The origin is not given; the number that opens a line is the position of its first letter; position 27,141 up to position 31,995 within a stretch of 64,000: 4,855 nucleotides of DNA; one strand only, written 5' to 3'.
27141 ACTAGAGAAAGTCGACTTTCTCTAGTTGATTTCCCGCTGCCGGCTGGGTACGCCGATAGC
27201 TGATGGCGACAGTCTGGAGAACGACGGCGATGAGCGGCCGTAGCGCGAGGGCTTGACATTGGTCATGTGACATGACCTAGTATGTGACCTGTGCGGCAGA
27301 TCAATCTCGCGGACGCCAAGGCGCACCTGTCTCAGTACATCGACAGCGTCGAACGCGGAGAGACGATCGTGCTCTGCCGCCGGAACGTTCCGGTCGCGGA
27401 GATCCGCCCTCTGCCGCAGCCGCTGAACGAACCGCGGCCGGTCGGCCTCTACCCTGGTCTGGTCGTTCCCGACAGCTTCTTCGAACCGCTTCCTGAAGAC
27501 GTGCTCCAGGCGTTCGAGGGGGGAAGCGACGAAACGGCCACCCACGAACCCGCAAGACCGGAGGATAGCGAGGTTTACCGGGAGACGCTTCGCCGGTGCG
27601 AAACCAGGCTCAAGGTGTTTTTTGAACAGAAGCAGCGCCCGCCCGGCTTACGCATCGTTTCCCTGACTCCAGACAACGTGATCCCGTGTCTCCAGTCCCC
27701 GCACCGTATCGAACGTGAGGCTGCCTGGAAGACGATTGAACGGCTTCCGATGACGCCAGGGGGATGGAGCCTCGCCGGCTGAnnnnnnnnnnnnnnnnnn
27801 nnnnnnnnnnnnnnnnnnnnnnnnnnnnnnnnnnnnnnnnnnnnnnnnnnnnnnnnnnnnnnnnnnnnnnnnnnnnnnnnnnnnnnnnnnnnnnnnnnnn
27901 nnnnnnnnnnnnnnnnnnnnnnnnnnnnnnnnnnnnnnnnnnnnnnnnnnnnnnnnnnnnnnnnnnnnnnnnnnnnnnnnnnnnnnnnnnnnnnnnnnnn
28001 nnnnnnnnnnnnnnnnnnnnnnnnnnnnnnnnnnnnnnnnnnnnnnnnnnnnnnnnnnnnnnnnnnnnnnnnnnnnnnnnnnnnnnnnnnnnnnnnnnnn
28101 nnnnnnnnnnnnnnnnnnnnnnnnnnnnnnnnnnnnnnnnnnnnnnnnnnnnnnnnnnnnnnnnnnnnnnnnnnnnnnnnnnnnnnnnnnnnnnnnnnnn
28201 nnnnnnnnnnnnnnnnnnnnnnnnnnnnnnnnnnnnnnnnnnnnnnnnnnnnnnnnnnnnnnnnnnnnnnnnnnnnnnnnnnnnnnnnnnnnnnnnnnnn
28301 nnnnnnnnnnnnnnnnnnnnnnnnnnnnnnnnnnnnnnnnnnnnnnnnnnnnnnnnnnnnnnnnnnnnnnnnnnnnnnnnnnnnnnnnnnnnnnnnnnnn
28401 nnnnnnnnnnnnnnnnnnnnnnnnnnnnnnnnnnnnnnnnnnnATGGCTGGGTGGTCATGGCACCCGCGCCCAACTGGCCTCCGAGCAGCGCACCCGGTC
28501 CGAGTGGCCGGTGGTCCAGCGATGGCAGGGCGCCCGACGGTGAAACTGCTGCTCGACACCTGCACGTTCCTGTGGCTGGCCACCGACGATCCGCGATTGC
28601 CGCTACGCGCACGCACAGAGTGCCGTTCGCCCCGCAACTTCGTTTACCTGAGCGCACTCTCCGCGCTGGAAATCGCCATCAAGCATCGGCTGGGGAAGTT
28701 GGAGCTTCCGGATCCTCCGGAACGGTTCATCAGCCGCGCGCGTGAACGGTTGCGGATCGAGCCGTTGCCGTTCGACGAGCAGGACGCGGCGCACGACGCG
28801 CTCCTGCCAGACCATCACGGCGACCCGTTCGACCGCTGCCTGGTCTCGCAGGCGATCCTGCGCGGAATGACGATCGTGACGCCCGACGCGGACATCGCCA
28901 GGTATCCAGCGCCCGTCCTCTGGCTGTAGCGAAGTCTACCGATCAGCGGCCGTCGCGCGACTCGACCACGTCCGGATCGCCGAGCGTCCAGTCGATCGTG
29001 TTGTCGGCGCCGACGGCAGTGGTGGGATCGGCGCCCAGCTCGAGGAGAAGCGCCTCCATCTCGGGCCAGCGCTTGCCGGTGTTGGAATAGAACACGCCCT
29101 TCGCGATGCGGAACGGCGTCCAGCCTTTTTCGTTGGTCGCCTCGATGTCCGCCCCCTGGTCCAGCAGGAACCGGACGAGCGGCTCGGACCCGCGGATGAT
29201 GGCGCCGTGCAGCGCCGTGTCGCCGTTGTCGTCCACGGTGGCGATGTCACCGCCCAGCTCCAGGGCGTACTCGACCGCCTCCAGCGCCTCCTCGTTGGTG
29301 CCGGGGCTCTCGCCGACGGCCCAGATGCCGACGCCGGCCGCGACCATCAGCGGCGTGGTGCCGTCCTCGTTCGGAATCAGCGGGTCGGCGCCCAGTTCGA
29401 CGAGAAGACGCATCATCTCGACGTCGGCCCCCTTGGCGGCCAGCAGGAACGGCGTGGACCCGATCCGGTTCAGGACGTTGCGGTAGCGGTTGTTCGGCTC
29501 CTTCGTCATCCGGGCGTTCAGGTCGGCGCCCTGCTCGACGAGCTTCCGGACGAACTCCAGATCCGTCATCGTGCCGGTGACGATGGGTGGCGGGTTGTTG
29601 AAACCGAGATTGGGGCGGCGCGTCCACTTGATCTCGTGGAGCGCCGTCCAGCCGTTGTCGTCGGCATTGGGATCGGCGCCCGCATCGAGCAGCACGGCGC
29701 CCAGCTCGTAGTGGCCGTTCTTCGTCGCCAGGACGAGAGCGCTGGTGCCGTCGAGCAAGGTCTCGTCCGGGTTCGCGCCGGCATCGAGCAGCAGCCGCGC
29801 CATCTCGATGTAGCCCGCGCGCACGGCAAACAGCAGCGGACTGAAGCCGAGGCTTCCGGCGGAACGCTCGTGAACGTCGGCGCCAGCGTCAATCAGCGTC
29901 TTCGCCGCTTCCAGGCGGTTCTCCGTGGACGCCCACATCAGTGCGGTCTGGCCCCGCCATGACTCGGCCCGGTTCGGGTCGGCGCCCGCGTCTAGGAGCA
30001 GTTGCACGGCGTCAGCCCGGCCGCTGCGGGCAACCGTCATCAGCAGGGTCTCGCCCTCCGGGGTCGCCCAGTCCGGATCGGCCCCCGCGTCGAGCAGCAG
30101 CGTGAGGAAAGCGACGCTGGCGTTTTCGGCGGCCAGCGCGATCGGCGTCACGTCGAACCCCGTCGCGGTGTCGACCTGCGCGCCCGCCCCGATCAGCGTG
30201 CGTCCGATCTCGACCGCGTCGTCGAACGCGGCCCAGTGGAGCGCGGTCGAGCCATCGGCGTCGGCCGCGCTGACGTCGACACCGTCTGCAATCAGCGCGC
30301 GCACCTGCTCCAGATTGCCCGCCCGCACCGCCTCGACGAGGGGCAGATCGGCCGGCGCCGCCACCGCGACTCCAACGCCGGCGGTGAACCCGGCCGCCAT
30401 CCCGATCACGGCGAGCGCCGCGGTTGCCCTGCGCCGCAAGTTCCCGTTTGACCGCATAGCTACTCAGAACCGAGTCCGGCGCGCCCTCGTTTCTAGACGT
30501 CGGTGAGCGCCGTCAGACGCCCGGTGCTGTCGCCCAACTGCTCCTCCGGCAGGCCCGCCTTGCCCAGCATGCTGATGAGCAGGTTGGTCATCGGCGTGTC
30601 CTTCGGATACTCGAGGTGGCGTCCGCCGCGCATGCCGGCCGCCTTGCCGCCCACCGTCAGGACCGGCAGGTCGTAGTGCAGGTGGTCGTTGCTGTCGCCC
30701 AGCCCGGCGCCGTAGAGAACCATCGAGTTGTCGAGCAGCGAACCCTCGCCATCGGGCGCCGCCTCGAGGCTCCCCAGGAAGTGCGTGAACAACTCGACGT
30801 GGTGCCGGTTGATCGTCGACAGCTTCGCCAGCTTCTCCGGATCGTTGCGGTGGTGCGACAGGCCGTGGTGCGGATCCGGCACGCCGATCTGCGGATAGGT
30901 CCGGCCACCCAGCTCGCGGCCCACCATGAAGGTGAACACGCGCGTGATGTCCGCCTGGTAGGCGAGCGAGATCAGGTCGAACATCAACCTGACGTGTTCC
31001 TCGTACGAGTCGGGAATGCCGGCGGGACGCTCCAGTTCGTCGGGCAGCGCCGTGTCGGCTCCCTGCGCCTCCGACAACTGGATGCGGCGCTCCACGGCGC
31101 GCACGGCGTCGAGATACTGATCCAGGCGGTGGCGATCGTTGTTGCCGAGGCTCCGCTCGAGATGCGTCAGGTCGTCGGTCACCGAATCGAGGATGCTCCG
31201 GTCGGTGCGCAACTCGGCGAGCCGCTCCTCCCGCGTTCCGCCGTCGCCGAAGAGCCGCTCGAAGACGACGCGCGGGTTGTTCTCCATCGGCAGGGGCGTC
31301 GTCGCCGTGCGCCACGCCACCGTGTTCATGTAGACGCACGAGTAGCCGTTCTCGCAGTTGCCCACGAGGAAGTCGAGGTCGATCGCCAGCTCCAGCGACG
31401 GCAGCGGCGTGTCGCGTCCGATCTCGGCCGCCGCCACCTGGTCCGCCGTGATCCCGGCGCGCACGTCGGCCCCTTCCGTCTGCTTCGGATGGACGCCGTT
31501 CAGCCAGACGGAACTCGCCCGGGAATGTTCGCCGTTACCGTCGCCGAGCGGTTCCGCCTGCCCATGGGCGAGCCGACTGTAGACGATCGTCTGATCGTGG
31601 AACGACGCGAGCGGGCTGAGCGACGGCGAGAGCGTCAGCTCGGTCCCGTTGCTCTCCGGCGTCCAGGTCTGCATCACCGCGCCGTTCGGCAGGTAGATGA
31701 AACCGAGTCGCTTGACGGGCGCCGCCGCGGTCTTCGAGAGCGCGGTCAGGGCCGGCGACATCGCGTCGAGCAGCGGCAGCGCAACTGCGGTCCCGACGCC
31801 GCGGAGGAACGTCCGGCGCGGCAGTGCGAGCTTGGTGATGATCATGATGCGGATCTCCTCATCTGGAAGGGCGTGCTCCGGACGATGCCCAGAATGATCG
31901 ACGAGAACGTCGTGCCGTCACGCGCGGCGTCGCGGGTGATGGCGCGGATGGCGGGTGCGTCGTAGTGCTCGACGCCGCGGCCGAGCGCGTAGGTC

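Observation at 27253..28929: Phd-type antitoxin and PIN toxin separated by ~1 kb of in-phase coding DNA: candidate three-component TA module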

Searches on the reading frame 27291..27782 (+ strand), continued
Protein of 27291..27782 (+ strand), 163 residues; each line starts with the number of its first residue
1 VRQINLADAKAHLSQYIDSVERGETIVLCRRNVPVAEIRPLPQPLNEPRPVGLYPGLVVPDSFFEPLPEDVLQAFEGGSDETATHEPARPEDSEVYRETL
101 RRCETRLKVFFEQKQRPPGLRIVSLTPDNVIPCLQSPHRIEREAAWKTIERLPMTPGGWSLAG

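Call 53: find_related_loci(query=A3, collection=metagenome_contigs, flank=3000)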
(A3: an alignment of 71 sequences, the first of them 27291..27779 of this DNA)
Query A3 (163 aa) in metagenome_contigs; peptide patterns used: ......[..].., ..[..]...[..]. (x = any residue, [..] = any of these).
600 stretches matched a pattern (row limit reached: there are more); 458 encode a relative of the query (tblastn E <= 1e-3); the best 80 are kept; 80 distinct loci.
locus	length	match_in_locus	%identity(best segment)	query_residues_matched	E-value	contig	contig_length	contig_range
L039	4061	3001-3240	69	1-80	1e-33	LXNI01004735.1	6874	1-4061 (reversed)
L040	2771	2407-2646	66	1-80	4e-32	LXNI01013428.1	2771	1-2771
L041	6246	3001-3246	61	1-82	1e-30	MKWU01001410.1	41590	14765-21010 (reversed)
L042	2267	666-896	62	1-77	1e-28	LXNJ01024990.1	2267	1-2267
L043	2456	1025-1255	61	1-77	7e-29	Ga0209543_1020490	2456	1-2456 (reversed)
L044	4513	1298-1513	65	1-72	5e-29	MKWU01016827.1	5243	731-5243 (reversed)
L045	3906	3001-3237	65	1-78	7e-29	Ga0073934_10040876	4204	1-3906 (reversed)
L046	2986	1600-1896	52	1-98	7e-29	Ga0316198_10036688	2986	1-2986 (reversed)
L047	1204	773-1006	62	1-78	9e-29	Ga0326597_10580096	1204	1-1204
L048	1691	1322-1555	64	1-77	7e-28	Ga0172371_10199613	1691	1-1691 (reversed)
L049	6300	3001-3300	51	1-101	1e-27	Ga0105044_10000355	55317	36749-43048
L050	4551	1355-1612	59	1-82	1e-27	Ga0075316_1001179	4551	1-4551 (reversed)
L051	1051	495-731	59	1-79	3e-28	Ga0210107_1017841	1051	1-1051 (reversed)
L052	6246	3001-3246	59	1-82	2e-27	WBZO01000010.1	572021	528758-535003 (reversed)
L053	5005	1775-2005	57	1-77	2e-27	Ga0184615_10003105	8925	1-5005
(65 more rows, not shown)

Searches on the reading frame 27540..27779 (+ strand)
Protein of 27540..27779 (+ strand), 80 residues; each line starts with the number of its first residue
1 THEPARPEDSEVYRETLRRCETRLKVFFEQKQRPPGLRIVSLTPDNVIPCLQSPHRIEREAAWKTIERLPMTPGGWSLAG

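Call 70: find_homologous_proteins(query=A5, max_evalue=0.01)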
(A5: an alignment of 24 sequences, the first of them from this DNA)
Query A5 (24 sequences) (80 aa, profile of the alignment): 10 proteins with E <= 0.01 among 1236 candidates.
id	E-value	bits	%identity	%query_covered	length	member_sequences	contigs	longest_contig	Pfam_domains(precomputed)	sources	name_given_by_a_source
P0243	2.4e-31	125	32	91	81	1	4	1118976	-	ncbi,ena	-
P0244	4.2e-30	121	30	84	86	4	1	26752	-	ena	-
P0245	7.7e-30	120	31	80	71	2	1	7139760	-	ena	-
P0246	9.7e-30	120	28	84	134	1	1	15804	-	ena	-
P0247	3.6e-27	112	28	91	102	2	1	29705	-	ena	-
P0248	3.2e-26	109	26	59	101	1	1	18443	-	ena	-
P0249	1.7e-25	107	30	79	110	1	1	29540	-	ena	-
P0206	9.9e-20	88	43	64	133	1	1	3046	-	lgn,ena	-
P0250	3.3e-8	51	28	54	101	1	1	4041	-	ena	-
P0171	4.4e-6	44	30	41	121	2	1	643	PF02604.27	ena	-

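Call 72: find_encoding_contigs(protein=P0243, flank=2500, max_places=4)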
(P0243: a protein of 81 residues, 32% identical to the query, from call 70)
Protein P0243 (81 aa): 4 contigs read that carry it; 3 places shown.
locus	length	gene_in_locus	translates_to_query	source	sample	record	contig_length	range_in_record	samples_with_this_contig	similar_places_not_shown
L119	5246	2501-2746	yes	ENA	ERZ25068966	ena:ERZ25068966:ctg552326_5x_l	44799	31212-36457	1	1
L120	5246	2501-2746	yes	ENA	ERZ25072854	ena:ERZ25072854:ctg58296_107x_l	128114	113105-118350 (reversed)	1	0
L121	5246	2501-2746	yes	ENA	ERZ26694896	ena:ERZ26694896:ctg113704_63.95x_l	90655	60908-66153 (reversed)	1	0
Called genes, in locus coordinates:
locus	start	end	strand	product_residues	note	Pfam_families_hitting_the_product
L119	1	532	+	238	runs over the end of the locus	-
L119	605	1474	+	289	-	PF04784:DUF547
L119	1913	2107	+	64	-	-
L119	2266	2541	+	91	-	PF02604:PhdYeFM_antitox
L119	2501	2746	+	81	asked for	-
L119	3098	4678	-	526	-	PF07719:TPR_2 (faint), PF00515:TPR_1 (faint)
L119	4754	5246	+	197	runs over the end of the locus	PF12006:DUF3500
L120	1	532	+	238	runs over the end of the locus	-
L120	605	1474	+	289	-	PF04784:DUF547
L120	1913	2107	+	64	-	-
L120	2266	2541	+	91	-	PF02604:PhdYeFM_antitox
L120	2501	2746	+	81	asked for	-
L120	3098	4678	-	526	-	PF07719:TPR_2 (faint), PF00515:TPR_1 (faint)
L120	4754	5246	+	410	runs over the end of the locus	PF12006:DUF3500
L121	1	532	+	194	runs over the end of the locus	-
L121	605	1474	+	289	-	PF04784:DUF547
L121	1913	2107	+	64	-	-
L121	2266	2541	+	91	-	PF02604:PhdYeFM_antitox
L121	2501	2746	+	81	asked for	-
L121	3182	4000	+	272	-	-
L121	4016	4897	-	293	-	PF14236:DruA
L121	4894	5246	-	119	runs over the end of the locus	PF03050:DDE_Tnp_IS66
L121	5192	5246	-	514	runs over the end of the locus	PF03050:DDE_Tnp_IS66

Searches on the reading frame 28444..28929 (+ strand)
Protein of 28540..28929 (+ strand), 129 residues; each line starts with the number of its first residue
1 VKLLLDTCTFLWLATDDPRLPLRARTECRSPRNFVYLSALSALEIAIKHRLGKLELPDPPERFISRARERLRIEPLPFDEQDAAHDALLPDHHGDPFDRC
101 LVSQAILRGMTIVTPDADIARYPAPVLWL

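Call 3: search_protein_families(library=pfam, proteins=[window:28540-28929:+, window:28444-28929:+], max_evalue=1)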
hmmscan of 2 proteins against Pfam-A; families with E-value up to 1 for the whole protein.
window:28540-28929:+ (129 aa): 1 family
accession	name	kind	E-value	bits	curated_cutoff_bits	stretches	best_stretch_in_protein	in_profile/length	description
PF01850.27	PIN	-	1.7e-11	45.2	23.6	1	4-123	2-118/120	PIN domain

window:28444-28929:+ (161 aa): 1 family
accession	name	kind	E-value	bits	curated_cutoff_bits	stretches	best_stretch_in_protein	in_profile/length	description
PF01850.27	PIN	-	3.6e-11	44.2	23.6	1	36-155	2-118/120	PIN domain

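Call 4: search_protein_families(library=ncbifam, proteins=[window:28540-28929:+], max_evalue=1)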
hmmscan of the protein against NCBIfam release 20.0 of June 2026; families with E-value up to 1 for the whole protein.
window:28540-28929:+ (129 aa): 0 families

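Call 11: search_protein_families(library=padloc, proteins=[window:28540-28929:+], max_evalue=1)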
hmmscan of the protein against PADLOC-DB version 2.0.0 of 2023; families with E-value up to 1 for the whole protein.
window:28540-28929:+ (129 aa): 0 families

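Call 12: search_protein_families(library=phrogs, proteins=[window:28540-28929:+], max_evalue=1)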
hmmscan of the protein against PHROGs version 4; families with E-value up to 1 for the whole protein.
window:28540-28929:+ (129 aa): 1 family
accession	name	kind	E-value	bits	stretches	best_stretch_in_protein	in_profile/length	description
phrog_8517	-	unknown function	0.058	14.9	1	92-122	20-51/64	-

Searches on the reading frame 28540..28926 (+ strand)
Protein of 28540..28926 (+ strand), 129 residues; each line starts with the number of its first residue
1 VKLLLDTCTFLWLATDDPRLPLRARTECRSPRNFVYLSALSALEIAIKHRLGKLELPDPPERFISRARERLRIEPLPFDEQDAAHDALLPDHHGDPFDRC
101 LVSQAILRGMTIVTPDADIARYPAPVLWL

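Call 46: search_solved_structures(query=window:28540-28926:+, max_evalue=1, show_alignments=1)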
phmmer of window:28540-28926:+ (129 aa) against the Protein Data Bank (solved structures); distinct sequences matched with E-value up to 1: 1.
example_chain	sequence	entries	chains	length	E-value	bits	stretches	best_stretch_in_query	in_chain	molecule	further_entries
5coz_A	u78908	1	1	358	0.97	12.9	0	21-106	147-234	Uncharacterized protein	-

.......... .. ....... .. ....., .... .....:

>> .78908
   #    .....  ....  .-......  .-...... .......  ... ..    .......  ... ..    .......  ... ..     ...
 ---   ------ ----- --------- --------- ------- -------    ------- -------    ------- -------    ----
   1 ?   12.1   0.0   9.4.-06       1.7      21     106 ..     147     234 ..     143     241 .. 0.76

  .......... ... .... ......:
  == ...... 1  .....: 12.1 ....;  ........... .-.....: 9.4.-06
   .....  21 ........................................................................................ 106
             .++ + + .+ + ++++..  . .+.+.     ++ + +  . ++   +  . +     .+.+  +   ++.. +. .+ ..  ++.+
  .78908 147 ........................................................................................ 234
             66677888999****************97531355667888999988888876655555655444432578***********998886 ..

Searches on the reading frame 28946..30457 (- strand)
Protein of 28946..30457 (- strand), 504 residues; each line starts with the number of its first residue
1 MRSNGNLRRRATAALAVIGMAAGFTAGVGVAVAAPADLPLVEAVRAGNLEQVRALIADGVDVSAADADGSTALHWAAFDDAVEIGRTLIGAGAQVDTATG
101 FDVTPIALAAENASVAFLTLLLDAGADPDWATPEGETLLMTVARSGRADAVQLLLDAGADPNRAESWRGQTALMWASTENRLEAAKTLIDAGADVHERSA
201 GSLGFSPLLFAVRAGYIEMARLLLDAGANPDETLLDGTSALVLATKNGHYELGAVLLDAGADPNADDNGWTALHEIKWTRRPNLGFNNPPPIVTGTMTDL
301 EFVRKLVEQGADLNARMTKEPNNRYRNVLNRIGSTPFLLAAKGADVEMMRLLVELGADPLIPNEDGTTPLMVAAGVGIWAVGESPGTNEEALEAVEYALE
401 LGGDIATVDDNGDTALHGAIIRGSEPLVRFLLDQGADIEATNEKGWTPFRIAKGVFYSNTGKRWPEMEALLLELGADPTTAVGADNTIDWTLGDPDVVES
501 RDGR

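Call 75: search_protein_families(library=pfam, proteins=[window:28946-30457:-], max_evalue=0.00001)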
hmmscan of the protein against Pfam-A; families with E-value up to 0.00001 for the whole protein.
window:28946-30457:- (504 aa): 6 families
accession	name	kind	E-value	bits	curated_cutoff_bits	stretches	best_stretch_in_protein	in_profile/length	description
PF12796.13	Ank_2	-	3.7e-61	204.1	27.3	6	108-197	3-88/90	Ankyrin repeats (3 copies)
PF00023.36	Ank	-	4.4e-60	196.7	21.1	1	411-442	1-32/33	Ankyrin repeat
PF13637.12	Ank_4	-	2.4e-50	167.8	22.7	2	173-224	1-50/50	Ankyrin repeats (many copies)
PF13606.12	Ank_3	-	8.4e-45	145.3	22.3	0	134-162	1-29/30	Ankyrin repeat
PF13857.12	Ank_5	-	3.5e-40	136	27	1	400-452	3-56/56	Ankyrin repeats (many copies)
PF24521.3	Ank_KRIT1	-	9.1e-08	32.4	80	0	327-376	39-95/149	KRIT1 ankyrin-repeats domain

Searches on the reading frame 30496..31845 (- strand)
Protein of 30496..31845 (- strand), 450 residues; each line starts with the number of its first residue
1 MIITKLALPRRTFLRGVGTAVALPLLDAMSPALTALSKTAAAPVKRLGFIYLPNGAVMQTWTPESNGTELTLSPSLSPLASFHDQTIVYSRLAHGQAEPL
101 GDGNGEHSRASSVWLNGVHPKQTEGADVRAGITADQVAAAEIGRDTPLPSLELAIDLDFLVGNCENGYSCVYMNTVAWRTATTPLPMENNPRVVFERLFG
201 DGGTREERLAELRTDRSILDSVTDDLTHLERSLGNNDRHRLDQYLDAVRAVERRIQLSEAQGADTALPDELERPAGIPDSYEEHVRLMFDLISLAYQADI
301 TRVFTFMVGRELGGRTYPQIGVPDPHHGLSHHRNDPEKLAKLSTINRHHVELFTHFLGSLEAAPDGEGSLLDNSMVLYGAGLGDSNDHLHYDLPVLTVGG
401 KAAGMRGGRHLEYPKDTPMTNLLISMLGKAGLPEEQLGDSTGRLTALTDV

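Call 75: search_protein_families(library=pfam, proteins=[window:30496-31845:-], max_evalue=0.00001)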
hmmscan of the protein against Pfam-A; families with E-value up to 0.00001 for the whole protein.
window:30496-31845:- (450 aa): 1 family
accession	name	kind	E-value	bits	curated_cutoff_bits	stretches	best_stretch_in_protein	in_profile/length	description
PF07586.16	HXXSHH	-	7.7e-100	334.9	30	1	46-353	1-306/307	Protein of unknown function (DUF1552)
